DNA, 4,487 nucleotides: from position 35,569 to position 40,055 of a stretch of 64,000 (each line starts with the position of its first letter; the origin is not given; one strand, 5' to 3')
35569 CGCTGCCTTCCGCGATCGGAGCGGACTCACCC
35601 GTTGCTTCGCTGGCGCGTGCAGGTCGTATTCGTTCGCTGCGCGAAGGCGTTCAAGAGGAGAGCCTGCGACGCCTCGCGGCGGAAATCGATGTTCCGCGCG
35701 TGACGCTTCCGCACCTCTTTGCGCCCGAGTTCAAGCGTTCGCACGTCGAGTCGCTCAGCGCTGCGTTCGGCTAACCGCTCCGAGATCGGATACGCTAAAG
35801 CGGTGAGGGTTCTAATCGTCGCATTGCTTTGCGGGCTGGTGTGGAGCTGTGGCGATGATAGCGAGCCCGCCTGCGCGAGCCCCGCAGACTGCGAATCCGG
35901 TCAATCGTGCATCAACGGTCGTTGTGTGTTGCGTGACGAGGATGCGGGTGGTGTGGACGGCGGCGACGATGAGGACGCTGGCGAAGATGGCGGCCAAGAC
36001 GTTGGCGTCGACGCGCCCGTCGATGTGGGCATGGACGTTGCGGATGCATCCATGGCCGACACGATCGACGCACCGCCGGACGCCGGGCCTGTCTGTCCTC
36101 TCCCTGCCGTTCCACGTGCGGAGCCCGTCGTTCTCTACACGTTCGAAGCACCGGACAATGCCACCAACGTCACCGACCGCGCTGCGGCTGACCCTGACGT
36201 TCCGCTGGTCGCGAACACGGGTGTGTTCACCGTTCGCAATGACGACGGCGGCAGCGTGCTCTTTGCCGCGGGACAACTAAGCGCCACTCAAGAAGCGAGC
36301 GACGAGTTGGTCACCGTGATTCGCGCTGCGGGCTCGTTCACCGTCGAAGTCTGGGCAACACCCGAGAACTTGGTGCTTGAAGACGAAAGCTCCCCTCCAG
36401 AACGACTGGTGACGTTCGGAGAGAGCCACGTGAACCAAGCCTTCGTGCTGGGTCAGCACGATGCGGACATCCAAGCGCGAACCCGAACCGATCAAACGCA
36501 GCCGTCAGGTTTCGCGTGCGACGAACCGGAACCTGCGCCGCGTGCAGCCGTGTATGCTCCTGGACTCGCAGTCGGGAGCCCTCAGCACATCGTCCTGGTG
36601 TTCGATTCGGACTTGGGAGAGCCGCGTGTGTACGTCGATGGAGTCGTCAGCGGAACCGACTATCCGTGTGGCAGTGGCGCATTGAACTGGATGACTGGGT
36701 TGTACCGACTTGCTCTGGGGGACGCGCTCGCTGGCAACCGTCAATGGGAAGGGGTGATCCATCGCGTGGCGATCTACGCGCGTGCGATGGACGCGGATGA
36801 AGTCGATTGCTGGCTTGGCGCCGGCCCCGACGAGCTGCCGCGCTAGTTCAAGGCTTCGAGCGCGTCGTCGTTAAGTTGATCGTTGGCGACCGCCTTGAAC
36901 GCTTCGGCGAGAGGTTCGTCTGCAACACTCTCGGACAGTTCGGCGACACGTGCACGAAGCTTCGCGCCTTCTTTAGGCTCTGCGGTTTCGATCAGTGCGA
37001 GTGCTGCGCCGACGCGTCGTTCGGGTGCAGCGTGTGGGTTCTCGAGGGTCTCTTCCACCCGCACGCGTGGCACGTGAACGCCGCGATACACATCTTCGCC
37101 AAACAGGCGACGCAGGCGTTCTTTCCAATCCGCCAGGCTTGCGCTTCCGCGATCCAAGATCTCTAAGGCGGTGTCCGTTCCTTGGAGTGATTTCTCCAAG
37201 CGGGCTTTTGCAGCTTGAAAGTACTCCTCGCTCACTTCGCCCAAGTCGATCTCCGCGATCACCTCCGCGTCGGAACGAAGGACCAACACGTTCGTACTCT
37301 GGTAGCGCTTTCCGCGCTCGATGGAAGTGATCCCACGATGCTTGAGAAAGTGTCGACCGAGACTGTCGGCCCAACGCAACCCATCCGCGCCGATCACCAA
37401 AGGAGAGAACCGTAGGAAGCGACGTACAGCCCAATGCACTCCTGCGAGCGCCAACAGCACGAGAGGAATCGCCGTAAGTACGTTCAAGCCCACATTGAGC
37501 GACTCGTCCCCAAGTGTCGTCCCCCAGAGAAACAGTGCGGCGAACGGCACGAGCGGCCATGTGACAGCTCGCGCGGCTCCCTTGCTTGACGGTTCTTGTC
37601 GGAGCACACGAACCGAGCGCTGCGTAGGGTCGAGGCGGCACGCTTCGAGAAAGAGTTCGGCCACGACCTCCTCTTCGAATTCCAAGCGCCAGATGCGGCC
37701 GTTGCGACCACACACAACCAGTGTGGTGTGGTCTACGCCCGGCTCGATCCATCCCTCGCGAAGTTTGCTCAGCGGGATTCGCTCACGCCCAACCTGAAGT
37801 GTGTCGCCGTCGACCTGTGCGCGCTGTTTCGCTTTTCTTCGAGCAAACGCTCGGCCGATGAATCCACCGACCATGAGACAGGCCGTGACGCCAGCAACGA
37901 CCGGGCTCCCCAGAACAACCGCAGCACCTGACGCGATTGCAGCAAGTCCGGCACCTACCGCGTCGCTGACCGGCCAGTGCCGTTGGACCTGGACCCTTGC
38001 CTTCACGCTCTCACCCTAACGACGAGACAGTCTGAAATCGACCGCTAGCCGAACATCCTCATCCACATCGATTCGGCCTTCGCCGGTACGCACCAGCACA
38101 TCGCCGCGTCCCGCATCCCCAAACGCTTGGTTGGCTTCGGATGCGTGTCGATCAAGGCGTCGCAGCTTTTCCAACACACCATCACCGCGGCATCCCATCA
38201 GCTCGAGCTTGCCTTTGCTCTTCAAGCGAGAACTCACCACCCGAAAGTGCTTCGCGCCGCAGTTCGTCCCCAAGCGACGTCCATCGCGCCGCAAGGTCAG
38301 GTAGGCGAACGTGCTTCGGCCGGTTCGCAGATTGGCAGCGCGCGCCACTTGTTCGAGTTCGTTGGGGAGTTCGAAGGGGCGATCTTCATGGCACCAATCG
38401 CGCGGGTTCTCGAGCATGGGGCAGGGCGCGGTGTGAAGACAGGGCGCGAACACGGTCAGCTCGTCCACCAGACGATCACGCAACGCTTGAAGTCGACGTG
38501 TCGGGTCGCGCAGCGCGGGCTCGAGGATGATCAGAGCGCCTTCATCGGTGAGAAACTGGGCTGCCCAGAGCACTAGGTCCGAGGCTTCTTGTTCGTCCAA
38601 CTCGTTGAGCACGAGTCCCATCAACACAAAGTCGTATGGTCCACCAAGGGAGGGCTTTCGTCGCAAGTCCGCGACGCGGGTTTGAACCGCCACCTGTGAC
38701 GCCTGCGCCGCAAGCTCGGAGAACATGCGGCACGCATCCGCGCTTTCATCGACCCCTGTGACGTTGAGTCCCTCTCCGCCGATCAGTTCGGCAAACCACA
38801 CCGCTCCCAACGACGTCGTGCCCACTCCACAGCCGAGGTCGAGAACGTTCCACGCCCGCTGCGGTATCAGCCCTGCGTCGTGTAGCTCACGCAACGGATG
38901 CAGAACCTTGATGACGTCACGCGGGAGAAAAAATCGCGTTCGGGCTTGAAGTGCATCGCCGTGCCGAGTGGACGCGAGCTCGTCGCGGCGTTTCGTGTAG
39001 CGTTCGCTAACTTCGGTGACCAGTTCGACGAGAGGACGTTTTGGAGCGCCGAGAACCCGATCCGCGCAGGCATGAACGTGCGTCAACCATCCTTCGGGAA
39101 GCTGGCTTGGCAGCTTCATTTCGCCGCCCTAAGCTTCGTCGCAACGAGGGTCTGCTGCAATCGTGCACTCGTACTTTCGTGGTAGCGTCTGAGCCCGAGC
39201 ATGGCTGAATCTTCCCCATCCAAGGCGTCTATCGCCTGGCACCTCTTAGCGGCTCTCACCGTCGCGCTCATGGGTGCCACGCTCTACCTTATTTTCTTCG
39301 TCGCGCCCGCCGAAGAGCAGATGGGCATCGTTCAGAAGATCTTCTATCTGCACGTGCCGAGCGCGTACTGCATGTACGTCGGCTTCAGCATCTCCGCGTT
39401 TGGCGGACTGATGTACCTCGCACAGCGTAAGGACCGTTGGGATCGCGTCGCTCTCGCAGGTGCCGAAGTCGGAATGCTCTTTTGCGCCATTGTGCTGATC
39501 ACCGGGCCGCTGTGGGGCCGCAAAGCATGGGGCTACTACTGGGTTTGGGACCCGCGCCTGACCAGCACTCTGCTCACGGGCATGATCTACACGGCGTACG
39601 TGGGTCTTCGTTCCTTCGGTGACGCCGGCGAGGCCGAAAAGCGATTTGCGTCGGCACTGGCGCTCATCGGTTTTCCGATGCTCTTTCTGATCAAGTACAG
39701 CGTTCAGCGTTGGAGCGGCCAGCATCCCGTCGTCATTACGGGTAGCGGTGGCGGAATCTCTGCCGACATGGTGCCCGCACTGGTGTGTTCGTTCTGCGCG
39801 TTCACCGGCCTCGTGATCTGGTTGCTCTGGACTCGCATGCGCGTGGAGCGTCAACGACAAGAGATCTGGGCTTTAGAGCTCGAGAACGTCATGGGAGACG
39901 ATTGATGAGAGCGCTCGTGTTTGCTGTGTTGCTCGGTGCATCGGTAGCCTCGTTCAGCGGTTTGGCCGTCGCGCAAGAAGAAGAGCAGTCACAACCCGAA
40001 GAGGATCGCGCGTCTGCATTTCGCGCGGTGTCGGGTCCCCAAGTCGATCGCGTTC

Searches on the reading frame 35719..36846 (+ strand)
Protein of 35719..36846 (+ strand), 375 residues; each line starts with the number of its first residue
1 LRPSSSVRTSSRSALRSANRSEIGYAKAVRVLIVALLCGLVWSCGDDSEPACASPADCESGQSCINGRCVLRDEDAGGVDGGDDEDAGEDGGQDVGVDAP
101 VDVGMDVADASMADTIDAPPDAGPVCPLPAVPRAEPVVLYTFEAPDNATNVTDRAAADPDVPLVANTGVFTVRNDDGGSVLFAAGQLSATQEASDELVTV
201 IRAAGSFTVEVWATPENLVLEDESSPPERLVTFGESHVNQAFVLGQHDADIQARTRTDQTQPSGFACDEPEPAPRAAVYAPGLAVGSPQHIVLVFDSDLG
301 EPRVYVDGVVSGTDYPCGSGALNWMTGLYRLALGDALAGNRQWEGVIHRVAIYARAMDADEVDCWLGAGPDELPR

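Call 42: search_protein_families(library=pfam, proteins=[window:35719-36846:+], max_evalue=0.001)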
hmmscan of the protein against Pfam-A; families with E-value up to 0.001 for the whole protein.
window:35719-36846:+ (375 aa): 1 family
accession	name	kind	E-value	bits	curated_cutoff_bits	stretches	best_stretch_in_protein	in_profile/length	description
PF13385.13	Laminin_G_3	-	7.8e-11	42.8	27.6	1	203-362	15-150/151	Concanavalin A-like lectin/glucanases superfamily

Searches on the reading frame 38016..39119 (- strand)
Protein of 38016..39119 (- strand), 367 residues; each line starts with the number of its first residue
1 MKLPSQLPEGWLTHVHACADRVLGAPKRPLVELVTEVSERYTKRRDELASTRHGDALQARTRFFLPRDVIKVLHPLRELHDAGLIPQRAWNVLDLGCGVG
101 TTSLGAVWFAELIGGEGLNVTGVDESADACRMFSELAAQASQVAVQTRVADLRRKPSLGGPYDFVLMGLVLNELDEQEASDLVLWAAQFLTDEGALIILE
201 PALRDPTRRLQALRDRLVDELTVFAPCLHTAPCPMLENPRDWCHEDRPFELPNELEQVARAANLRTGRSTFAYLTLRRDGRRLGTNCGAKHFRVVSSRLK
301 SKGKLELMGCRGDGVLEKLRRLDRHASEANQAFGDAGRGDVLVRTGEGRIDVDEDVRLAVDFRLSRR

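Call 42: search_protein_families(library=pfam, proteins=[window:38016-39119:-], max_evalue=0.001)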
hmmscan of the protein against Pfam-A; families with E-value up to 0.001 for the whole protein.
window:38016-39119:- (367 aa): 8 families
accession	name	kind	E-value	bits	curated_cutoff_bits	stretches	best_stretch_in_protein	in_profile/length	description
PF09243.16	Rsm22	-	1e-17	64.9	23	1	91-325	37-258/275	Mitochondrial small ribosomal subunit Rsm22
PF13649.12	Methyltransf_25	-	9.7e-09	36.2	27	1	92-194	1-97/97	Methyltransferase domain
PF13489.12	Methyltransf_23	-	4.7e-08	33.4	27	1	78-213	12-124/164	Methyltransferase domain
PF08242.18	Methyltransf_12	-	2.5e-06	28.6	30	1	93-194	1-96/98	Methyltransferase domain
PF03848.20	TehB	-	5.6e-06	26.4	20.4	1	91-184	33-118/193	Tellurite resistance protein TehB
PF08241.18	Methyltransf_11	-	8.2e-06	26.8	21.2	1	93-198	1-95/95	Methyltransferase domain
PF13847.12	Methyltransf_31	-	1.9e-05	24.8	27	1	90-202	5-113/145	Methyltransferase domain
PF05175.20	MTS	-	4.9e-05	23.5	23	1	88-199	31-139/170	Methyltransferase small domain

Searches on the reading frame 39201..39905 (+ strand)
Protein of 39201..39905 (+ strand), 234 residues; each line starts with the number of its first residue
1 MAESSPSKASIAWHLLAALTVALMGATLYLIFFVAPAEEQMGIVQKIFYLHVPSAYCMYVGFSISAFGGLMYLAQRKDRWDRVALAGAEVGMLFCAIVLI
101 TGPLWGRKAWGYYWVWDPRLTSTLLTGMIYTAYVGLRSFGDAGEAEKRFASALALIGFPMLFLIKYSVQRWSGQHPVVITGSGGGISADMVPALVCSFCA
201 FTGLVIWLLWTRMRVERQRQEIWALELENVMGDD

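Call 42: search_protein_families(library=pfam, proteins=[window:39201-39905:+], max_evalue=0.001)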
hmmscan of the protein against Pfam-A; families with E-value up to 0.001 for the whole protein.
window:39201-39905:+ (234 aa): 1 family
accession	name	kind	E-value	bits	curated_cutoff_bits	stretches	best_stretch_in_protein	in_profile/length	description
PF01578.25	Cytochrom_C_asm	-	1.2e-27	97.4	29.9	1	15-173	33-210/212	Cytochrome C assembly protein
